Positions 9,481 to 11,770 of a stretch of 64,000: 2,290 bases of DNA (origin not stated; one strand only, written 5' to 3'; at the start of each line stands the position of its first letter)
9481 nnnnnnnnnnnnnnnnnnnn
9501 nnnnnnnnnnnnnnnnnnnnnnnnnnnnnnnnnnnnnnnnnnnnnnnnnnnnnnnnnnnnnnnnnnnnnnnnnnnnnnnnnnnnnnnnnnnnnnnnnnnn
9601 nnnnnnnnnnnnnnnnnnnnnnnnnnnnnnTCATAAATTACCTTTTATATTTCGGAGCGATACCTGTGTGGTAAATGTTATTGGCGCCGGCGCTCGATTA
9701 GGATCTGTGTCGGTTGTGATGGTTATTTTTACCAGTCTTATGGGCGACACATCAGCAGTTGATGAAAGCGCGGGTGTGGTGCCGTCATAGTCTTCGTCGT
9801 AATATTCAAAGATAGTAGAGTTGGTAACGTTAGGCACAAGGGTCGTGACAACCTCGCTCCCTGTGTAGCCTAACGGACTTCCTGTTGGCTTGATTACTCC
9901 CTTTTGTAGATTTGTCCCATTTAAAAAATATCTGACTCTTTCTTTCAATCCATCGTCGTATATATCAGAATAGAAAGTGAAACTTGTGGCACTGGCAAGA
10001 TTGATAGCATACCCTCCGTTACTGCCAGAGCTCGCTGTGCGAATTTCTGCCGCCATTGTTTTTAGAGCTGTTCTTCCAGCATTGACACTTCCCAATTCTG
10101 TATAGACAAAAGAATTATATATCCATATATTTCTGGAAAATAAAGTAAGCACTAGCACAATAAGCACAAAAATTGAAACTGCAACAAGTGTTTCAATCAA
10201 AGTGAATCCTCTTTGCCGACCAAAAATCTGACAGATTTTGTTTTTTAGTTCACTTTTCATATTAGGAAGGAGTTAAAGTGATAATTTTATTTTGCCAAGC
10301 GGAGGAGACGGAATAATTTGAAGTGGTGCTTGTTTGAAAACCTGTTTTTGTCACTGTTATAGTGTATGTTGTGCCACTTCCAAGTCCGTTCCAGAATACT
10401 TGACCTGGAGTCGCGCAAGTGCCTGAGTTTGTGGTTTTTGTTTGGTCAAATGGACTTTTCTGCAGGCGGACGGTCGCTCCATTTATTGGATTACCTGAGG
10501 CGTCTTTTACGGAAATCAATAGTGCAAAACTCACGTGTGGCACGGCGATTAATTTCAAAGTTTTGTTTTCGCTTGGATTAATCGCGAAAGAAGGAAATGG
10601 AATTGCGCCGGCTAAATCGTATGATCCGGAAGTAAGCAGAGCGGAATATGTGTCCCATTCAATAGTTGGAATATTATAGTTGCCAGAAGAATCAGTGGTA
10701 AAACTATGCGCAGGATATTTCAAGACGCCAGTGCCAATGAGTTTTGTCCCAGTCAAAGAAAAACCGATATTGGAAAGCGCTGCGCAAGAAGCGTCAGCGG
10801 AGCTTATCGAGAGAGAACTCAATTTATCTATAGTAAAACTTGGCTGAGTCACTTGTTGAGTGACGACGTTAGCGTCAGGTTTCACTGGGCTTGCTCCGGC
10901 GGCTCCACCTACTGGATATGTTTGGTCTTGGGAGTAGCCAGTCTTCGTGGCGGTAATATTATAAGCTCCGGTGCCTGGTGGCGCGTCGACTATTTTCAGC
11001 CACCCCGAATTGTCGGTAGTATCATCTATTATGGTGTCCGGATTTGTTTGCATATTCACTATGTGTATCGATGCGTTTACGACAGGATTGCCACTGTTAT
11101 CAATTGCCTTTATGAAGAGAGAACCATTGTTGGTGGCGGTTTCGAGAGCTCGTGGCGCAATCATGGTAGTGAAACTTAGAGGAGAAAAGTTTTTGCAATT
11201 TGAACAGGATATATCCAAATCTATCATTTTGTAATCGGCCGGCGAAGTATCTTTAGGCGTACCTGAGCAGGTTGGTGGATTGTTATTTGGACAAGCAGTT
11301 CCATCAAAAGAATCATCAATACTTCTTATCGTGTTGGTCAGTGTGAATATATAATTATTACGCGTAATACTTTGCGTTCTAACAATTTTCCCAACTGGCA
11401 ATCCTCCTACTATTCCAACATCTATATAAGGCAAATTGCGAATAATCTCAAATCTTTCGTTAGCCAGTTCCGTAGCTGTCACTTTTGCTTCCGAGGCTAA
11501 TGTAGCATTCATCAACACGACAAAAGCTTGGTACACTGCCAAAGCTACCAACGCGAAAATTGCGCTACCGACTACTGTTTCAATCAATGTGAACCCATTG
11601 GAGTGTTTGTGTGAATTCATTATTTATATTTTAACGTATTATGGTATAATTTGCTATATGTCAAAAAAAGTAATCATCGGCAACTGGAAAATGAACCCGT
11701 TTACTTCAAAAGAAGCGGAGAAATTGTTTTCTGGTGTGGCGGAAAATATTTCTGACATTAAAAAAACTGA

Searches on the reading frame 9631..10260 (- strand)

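Call 13: search_protein_families(library=pfam, proteins=[window:9631-10260:-], max_evalue=0.01)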
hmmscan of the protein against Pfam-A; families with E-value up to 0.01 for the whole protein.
window:9631-10260:- (209 aa): 1 family
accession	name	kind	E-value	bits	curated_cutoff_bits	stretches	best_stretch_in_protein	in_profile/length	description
PF07963.17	N_methyl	-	7.7e-07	28.9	21.2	1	15-38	3-26/27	Prokaryotic N-terminal methylation motif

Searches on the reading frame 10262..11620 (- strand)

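Call 13: search_protein_families(library=pfam, proteins=[window:10262-11620:-], max_evalue=0.01)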
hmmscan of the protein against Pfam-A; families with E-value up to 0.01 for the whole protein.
window:10262-11620:- (452 aa): 7 families
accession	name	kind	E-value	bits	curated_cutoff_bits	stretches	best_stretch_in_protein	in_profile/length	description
PF13620.12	CarboxypepD_reg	-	3.3e-18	66.3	32.3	2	370-440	5-71/82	Carboxypeptidase regulatory-like domain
PF17802.7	SpaA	-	5.9e-08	33.2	23.1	0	167-235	2-72/91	Prealbumin-like fold domain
PF07963.17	N_methyl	-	2.2e-06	27.4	21.2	1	5-30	2-27/27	Prokaryotic N-terminal methylation motif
PF02369.22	Big_1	-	0.00027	21.4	34.9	0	366-404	20-58/93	Bacterial Ig-like domain (group 1)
PF24107.1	DUF7382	-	0.00057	20.1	27.4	0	167-207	21-61/65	Domain of unknown function (DUF7382)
PF17789.7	MG4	-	0.0039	17.8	24.7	0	361-402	12-56/95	Macroglobulin domain MG4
PF17210.9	SdrD_B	-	0.0084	16.7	29.7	0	371-435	16-76/112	SdrD B-like domain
